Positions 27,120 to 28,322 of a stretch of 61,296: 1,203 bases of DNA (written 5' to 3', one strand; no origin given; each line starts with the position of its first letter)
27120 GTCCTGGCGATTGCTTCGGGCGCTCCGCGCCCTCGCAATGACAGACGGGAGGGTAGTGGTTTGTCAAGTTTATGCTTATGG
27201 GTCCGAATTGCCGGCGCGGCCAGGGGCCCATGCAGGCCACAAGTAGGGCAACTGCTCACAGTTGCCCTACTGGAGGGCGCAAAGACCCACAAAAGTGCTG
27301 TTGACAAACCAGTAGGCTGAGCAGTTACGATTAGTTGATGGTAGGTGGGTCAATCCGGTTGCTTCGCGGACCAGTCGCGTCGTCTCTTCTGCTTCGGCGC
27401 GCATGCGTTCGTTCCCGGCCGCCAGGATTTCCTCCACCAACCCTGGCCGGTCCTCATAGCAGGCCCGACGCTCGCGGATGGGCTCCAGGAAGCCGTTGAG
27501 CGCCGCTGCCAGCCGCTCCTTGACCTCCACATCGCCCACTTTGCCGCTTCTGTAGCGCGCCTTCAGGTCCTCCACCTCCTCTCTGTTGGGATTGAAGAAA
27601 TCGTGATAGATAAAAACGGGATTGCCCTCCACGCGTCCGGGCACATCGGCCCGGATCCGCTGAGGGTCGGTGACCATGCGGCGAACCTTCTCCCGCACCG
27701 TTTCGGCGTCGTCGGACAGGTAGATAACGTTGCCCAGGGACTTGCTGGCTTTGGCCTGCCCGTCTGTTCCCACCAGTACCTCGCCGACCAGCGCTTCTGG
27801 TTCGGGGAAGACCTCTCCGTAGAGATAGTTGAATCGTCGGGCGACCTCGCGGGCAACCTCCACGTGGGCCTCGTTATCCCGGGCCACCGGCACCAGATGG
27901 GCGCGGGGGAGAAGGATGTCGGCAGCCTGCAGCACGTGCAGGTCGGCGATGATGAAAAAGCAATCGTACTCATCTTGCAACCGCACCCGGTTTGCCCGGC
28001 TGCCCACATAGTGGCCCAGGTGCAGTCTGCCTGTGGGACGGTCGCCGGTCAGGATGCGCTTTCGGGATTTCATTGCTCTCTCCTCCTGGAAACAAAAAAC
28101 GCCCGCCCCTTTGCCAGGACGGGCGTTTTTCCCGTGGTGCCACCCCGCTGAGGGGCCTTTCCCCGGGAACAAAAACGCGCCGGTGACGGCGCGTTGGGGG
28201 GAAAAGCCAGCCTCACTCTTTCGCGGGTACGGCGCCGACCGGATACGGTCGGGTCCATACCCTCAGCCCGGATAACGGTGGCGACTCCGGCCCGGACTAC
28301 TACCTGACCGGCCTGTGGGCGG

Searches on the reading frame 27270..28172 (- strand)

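Call 57: search_protein_families(library=pfam, proteins=[window:27270-28172:-], max_evalue=0.00001)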
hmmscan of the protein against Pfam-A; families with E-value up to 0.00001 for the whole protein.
window:27270-28172:- (301 aa): 1 family
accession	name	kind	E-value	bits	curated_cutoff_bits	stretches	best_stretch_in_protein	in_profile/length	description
PF00579.31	tRNA-synt_1b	-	3e-49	168.4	21.1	2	80-229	140-291/292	tRNA synthetases class I (W and Y)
